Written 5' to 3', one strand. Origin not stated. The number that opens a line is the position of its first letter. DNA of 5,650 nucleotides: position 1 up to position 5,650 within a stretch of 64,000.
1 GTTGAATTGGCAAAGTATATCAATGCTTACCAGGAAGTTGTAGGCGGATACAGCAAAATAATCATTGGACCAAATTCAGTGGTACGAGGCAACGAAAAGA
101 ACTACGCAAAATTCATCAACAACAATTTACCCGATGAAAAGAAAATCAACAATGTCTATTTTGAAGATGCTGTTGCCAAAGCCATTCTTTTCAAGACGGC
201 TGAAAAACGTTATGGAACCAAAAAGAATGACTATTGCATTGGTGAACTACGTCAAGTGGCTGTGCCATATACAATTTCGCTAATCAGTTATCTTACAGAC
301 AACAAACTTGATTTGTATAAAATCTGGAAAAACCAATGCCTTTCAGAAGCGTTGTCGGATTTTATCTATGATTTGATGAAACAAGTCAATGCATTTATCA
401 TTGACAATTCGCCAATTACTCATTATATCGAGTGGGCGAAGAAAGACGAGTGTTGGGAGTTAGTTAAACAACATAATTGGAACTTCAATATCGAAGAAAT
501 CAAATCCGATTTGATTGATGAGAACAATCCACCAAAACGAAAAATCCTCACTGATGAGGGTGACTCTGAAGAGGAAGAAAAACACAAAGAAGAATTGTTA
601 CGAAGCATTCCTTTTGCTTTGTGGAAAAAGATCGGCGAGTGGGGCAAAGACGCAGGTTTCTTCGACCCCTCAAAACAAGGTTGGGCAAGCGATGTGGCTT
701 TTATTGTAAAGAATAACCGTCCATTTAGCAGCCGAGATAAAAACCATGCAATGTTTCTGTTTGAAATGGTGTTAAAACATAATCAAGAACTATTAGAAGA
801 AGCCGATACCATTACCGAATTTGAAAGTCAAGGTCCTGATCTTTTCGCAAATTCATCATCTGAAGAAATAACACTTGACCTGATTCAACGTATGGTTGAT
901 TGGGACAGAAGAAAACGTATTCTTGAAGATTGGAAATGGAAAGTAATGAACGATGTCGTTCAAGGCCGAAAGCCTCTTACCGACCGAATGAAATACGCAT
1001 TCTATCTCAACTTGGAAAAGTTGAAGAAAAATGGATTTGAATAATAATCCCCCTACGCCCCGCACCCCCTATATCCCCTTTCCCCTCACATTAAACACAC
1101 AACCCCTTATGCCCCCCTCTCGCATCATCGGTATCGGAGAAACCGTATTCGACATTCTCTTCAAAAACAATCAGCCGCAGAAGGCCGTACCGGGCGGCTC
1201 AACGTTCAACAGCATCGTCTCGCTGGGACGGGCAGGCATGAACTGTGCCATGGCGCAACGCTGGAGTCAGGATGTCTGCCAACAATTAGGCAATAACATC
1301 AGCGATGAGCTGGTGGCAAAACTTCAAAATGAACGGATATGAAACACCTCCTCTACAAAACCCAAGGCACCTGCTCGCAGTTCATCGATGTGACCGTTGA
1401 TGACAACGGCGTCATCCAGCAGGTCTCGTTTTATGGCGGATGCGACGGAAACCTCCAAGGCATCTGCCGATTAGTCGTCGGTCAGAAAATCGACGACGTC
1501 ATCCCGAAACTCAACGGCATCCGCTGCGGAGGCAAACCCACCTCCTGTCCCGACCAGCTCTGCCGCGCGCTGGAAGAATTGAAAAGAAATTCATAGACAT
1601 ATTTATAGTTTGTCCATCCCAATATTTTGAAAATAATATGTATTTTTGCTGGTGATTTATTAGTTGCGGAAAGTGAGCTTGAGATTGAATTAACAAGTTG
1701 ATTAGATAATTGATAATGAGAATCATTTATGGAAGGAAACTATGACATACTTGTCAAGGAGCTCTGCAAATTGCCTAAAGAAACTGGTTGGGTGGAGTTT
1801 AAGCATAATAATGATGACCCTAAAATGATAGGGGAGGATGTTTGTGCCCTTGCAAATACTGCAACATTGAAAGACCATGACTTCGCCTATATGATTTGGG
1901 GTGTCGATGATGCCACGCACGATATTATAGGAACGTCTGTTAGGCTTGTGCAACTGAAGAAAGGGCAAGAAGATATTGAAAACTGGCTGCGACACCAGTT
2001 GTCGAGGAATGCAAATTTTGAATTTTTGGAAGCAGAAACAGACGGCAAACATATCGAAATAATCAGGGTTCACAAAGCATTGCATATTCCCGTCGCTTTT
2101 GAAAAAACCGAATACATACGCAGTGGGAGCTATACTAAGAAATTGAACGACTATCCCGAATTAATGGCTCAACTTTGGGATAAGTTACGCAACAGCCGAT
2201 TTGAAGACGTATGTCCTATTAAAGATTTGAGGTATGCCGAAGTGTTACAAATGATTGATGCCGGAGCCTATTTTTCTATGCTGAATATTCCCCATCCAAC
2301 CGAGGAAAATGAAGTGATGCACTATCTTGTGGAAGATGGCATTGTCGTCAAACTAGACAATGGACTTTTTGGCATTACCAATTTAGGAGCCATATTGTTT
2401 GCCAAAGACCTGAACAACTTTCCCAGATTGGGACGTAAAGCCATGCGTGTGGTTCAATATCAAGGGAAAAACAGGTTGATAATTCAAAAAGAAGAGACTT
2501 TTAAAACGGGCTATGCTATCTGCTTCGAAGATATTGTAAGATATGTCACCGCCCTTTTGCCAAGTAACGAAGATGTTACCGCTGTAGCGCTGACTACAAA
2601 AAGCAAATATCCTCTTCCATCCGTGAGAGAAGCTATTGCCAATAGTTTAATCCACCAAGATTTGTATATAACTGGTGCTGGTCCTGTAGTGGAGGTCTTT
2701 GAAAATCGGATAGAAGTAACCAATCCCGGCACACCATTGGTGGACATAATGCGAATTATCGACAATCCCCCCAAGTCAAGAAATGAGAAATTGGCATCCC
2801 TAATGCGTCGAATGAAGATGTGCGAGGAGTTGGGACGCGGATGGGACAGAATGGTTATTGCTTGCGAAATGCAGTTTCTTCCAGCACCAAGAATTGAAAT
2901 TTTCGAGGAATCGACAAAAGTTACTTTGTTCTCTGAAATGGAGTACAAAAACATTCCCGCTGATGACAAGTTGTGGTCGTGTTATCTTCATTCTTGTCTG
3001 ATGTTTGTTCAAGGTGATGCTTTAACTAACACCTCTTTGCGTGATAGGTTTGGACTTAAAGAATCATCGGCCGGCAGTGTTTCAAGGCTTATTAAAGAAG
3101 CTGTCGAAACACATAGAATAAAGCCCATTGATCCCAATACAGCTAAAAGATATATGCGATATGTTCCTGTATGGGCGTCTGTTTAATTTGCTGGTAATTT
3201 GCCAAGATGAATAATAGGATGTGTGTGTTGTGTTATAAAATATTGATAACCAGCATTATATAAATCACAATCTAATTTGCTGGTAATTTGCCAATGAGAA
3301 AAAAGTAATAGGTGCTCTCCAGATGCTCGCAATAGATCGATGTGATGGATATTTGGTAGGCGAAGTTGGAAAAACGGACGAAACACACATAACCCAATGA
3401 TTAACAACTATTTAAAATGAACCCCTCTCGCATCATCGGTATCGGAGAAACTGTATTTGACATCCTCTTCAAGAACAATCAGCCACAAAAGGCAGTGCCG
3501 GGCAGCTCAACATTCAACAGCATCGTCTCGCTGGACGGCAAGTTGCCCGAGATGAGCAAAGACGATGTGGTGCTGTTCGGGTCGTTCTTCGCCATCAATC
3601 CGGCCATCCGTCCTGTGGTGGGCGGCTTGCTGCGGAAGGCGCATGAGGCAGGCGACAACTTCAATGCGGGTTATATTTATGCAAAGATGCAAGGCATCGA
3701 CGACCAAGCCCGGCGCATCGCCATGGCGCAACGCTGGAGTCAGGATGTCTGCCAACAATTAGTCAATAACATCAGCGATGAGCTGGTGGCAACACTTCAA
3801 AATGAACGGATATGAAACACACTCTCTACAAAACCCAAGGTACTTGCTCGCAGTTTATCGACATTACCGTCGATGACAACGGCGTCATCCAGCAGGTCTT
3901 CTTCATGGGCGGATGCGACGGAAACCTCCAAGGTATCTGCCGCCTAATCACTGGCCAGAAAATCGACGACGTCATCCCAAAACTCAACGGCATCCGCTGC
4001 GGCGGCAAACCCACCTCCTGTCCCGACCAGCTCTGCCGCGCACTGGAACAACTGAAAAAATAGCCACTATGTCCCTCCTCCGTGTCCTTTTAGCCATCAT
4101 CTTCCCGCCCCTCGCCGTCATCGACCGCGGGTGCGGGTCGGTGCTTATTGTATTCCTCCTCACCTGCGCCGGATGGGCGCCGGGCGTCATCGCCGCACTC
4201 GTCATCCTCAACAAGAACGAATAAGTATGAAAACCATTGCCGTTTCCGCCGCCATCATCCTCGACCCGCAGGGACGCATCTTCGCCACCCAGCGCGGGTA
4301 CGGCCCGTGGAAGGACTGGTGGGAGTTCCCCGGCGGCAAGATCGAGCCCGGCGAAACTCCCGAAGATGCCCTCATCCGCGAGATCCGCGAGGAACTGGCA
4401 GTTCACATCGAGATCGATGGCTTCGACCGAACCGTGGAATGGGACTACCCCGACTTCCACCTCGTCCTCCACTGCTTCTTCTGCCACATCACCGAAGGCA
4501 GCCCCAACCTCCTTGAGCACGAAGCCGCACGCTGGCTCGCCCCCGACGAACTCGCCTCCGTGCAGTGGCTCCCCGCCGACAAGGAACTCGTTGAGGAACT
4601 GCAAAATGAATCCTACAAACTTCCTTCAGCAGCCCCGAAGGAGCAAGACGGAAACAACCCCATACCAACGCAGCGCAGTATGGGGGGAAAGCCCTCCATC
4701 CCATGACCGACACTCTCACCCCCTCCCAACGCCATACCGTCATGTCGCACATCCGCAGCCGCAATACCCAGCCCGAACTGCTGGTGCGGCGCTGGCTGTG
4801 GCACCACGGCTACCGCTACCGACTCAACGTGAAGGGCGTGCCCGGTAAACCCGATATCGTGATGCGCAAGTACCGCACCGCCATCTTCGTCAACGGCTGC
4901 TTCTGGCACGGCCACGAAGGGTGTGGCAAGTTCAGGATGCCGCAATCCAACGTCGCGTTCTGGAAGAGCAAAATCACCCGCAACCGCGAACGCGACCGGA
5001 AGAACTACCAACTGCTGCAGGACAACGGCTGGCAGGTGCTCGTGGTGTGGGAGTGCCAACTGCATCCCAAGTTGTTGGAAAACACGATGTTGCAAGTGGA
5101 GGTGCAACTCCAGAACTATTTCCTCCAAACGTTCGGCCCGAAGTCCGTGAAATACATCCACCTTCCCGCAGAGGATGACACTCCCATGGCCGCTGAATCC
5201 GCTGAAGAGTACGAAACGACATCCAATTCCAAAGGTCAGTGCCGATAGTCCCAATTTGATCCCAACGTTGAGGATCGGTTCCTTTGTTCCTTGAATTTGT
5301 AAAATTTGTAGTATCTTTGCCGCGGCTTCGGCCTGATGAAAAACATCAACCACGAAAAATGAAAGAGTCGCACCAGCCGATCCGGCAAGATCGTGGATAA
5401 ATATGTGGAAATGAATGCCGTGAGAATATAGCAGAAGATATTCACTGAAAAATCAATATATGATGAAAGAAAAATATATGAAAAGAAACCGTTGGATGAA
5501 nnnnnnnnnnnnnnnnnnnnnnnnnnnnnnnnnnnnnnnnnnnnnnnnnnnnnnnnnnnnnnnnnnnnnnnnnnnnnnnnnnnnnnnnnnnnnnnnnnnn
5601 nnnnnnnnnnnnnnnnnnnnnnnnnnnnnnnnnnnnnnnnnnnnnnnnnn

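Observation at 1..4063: Two AT-rich islets separated and followed by diverged direct copies of a decayed pfkB'-TSCPD module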

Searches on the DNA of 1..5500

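Call 56: search_rna_families(source=window, start=1, end=5500, threshold=evalue, max_evalue=1)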
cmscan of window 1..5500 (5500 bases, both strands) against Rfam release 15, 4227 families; matches with E-value up to 1: 0.
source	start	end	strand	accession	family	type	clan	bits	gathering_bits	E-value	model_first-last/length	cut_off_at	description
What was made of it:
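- Tried and rejected: Known RNA families in 1-5500: none (call 56).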

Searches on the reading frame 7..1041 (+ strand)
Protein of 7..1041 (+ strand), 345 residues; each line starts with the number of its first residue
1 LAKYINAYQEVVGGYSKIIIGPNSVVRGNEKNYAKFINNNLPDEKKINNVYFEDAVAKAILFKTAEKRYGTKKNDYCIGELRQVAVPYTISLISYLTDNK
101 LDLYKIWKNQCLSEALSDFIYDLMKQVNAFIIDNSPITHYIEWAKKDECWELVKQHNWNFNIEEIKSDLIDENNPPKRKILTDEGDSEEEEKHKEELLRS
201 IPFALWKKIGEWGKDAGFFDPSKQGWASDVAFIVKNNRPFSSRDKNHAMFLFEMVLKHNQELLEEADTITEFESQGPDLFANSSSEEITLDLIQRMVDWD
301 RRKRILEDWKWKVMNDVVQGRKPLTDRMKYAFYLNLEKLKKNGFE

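Call 6: search_protein_families(library=pfam, proteins=[window:7-1041:+], max_evalue=0.01)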
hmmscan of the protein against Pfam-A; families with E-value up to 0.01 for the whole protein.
window:7-1041:+ (345 aa): 1 family
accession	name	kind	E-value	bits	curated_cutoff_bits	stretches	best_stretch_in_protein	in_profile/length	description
PF10592.14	AIPR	-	7.5e-17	62.4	25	1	1-133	185-306/308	AIPR protein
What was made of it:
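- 1..1044 (+): C-terminal 347 aa of MzaE (AIPR protein), the last gene of an Mza anti-phage system. AT-rich (GC 0.375) and cut by the window edge. Pfam AIPR 7.5e-17 on the part in the window (call 6).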

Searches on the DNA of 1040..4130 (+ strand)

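Call 51: search_dna_similar(query=window:1040-4130:+, collection=plasmids, mode=distant, max_rows=10)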
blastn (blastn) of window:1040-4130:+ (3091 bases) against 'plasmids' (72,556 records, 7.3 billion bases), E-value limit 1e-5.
Records with a match: 1; places in all: 1; records where one place covers at least 80% of the query: 0.
Best place of each record, by identity: 60-80% 1.
By first word of the organism name: Aliarcobacter 1.
By predicted mobility (MOB-suite, as given by PLSDB): non-mobilizable 1.
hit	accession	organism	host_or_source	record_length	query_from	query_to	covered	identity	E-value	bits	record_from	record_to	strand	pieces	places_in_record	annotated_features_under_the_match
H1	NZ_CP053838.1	Aliarcobacter faecis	Cell culture,Human septic tank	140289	711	947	8%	68.9%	3e-13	87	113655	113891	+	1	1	RNA-binding domain-containing protein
